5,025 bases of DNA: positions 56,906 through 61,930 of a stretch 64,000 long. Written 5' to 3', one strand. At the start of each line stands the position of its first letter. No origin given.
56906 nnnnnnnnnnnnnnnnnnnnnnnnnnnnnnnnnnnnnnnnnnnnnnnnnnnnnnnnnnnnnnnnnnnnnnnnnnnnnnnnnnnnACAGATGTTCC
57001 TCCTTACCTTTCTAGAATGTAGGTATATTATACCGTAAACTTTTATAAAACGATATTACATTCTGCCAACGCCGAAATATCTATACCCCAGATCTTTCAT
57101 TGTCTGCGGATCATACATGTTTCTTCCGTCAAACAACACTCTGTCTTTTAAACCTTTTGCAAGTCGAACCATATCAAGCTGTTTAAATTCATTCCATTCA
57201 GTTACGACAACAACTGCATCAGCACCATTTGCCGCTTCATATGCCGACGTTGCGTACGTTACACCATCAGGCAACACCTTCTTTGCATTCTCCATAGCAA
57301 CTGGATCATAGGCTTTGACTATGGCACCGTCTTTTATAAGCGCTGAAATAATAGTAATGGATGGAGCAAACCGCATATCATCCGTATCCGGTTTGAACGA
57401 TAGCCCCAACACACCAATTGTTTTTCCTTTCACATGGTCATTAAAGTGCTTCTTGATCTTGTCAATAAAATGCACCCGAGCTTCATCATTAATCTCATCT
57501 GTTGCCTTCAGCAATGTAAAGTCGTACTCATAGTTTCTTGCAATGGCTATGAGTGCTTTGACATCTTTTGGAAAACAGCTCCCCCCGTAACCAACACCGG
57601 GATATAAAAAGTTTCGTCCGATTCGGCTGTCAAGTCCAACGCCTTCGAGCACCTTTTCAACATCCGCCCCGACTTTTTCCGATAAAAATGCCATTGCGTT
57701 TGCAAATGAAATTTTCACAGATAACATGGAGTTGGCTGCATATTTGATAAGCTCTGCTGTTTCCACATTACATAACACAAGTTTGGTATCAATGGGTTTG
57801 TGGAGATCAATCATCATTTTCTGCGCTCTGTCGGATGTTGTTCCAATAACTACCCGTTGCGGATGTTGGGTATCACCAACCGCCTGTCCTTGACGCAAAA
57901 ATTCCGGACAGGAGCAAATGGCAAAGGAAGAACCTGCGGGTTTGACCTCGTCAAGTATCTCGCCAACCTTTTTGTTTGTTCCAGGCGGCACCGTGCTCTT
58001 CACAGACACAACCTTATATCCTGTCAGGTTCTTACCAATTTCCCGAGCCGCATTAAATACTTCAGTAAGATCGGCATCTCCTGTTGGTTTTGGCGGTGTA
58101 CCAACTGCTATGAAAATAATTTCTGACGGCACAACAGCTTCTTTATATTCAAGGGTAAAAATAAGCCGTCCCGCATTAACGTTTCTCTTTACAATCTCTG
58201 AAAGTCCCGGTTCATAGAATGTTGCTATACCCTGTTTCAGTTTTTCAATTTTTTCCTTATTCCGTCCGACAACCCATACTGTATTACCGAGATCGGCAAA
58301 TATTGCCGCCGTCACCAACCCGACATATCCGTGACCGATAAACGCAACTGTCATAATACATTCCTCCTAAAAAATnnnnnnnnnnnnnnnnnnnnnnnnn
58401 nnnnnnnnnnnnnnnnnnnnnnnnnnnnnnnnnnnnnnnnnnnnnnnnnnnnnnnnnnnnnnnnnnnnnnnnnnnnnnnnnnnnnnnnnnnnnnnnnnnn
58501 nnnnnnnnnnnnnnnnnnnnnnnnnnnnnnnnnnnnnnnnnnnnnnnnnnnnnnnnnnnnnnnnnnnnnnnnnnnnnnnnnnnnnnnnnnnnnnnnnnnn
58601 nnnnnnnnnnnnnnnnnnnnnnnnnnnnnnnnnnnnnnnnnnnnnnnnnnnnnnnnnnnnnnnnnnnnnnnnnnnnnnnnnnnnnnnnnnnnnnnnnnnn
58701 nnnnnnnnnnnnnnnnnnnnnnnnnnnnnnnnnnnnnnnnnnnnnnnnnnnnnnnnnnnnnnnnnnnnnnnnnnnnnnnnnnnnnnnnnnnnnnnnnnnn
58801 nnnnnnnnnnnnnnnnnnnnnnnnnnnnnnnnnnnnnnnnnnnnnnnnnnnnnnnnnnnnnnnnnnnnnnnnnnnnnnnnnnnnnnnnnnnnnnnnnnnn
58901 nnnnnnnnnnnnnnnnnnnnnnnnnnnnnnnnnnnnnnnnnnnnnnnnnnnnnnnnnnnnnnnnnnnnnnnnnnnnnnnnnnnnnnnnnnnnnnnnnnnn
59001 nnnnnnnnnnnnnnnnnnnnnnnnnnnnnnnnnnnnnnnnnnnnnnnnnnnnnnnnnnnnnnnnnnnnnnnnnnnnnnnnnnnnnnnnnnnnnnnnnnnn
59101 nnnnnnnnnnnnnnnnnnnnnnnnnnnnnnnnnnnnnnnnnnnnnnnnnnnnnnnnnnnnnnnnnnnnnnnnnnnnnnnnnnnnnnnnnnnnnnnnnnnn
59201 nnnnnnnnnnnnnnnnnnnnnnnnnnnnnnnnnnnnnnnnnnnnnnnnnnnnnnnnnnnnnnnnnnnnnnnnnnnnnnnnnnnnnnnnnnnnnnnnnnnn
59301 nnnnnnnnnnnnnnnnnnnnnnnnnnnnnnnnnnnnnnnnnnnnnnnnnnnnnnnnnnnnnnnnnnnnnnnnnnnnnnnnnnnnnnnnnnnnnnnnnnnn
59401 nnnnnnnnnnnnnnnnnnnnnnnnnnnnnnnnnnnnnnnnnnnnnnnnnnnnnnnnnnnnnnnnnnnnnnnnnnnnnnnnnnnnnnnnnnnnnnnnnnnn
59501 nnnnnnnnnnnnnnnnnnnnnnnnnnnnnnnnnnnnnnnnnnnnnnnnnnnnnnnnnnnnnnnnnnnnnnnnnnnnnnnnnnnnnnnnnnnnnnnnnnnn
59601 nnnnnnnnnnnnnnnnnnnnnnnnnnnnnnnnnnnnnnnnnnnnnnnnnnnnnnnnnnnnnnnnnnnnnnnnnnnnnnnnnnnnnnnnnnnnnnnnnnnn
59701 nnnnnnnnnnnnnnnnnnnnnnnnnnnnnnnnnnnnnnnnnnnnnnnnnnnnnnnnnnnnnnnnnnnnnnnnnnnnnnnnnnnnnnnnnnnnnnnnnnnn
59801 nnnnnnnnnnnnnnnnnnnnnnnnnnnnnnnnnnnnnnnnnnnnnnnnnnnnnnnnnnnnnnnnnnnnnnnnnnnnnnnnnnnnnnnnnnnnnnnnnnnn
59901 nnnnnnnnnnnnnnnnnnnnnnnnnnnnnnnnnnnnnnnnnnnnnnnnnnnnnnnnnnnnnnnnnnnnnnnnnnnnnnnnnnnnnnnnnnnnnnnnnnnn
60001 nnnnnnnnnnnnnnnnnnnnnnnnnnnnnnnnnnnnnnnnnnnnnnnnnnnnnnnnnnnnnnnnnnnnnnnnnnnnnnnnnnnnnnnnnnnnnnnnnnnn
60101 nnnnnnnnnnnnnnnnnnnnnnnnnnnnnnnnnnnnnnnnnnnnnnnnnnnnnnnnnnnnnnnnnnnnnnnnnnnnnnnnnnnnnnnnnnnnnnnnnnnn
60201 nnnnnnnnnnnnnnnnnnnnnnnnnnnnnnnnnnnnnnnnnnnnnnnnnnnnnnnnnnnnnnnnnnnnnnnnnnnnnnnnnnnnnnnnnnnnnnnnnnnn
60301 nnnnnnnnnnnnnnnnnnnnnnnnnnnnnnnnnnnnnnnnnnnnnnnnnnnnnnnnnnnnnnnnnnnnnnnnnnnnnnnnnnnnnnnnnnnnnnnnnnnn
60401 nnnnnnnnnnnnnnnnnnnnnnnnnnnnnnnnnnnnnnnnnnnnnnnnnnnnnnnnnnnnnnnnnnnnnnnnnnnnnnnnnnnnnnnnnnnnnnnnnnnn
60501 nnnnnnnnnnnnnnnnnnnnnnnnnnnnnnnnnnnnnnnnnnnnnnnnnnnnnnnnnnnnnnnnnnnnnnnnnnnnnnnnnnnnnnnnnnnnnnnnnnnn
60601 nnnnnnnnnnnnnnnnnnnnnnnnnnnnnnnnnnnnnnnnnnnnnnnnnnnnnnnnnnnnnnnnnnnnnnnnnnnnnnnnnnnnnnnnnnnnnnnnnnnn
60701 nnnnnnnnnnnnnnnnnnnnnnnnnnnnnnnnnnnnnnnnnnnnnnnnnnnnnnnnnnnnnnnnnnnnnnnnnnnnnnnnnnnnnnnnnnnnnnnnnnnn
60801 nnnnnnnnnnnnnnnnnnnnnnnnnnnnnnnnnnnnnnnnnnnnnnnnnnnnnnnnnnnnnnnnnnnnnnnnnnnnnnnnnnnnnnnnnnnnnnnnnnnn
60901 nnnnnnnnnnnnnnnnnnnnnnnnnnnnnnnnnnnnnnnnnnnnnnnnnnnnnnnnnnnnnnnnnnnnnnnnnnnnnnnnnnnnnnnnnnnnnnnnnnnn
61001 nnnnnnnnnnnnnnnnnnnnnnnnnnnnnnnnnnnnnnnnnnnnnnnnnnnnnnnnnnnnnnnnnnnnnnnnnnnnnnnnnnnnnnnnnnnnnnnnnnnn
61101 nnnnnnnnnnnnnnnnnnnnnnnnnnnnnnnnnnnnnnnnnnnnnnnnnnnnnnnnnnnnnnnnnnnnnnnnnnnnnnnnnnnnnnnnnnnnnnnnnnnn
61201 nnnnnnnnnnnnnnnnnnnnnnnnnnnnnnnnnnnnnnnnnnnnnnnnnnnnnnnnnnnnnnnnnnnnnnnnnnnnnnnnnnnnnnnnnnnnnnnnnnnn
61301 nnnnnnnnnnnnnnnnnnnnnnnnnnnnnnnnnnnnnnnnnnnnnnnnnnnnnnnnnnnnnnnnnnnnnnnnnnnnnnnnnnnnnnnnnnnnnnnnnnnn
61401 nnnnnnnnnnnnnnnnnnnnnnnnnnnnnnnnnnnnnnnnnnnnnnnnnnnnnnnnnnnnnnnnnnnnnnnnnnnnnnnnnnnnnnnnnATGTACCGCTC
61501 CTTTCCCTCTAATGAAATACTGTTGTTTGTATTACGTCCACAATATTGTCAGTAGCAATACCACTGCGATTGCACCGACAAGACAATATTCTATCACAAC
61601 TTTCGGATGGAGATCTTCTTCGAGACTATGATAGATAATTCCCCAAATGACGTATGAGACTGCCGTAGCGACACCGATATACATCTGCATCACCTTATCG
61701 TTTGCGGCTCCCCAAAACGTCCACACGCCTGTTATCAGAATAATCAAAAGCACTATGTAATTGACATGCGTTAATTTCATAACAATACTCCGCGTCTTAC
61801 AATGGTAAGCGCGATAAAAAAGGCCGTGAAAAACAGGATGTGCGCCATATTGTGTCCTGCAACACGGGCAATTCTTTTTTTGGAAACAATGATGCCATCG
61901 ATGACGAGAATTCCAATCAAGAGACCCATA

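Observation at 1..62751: About 62 kb single-strand glycan-assembly supercluster: more than 35 glycosyltransferases with almost no intergenic DNA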

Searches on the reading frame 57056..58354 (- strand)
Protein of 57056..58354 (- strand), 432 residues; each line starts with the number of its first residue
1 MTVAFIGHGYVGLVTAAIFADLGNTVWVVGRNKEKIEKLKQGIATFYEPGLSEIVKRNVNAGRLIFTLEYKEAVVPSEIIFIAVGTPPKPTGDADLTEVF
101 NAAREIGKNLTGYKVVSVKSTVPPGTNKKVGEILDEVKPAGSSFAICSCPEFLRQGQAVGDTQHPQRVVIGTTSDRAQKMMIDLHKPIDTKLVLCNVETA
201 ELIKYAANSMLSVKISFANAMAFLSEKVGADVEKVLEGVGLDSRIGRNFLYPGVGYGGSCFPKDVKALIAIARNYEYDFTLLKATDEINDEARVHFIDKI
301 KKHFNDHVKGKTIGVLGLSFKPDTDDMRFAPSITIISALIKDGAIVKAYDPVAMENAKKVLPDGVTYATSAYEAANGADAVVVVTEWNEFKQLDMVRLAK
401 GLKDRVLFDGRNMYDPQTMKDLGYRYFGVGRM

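Call 10: search_protein_families(library=pfam, proteins=[window:57056-58354:-], max_evalue=0.001)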
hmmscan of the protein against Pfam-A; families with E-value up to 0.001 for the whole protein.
window:57056-58354:- (432 aa): 7 families
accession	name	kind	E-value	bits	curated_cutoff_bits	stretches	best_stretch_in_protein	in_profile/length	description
PF03721.20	UDPG_MGDP_dh_N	-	1.5e-57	194.6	27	1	1-183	1-186/187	UDP-glucose/GDP-mannose dehydrogenase family, NAD binding domain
PF00984.24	UDPG_MGDP_dh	-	5e-37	126.3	25.4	1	198-290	1-93/94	UDP-glucose/GDP-mannose dehydrogenase family, central domain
PF03720.21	UDPG_MGDP_dh_C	-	6e-35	120.2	30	1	314-416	1-103/103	UDP-glucose/GDP-mannose dehydrogenase family, UDP binding domain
PF03807.23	F420_oxidored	-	1e-07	32.9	21.6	1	2-84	1-67/94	NADP oxidoreductase coenzyme F420-dependent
PF03446.21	NAD_binding_2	-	1.2e-05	25.8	21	0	2-54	1-52/161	NAD binding domain of 6-phosphogluconate dehydrogenase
PF02737.24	3HCDH_N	-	0.00017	22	22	1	2-70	1-73/180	3-hydroxyacyl-CoA dehydrogenase, NAD binding domain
PF01210.29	NAD_Gly3P_dh_N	-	0.00055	20.4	23.1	0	3-86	2-79/158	NAD-dependent glycerol-3-phosphate dehydrogenase N-terminus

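Call 14: find_encoding_contigs(protein=window:57056-58354:-, flank=10000, max_places=6)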
Protein window:57056-58354:- (432 aa): 2 contigs read that carry it; 2 places shown.
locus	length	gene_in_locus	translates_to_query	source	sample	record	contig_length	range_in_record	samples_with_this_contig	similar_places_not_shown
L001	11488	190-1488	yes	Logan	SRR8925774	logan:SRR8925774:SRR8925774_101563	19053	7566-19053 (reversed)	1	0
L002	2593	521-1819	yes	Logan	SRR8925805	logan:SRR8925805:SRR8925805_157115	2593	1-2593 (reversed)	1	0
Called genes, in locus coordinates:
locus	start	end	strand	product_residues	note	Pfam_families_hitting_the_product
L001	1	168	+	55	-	?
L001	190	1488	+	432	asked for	PF03446:NAD_binding_2 (faint), PF03721:UDPG_MGDP_dh_N, PF03807:F420_oxidored (faint), PF00984:UDPG_MGDP_dh, PF03720:UDPG_MGDP_dh_C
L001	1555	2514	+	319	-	PF01370:Epimerase, PF02719:Polysacc_synt_2, PF04321:RmlD_sub_bind, PF16363:GDP_Man_Dehyd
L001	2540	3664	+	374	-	PF00535:Glycos_transf_2, PF04138:GtrA_DPMS_TM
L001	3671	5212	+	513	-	PF13231:PMT_2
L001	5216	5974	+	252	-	PF00535:Glycos_transf_2, PF13641:Glyco_tranf_2_3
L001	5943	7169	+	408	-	PF26314:MptA_B_family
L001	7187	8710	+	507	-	PF13231:PMT_2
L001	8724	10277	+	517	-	-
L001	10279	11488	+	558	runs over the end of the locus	PF10131:PTPS_related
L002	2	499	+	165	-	?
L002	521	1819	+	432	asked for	PF03446:NAD_binding_2 (faint), PF03721:UDPG_MGDP_dh_N, PF03807:F420_oxidored (faint), PF00984:UDPG_MGDP_dh, PF03720:UDPG_MGDP_dh_C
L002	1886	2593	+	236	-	?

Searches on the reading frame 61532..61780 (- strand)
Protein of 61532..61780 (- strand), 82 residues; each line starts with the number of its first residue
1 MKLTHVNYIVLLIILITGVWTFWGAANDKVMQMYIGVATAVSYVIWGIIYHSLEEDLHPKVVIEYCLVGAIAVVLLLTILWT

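Call 11: search_protein_families(library=pfam, proteins=[window:61532-61780:-], max_evalue=0.001)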
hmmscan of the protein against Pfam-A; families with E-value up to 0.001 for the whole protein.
window:61532-61780:- (82 aa): 1 family
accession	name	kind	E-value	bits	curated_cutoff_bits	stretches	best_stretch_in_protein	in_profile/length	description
PF18900.5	DUF5656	-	8.8e-05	22.4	23.3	1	42-76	205-239/242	Protein of unknown function (DUF5656)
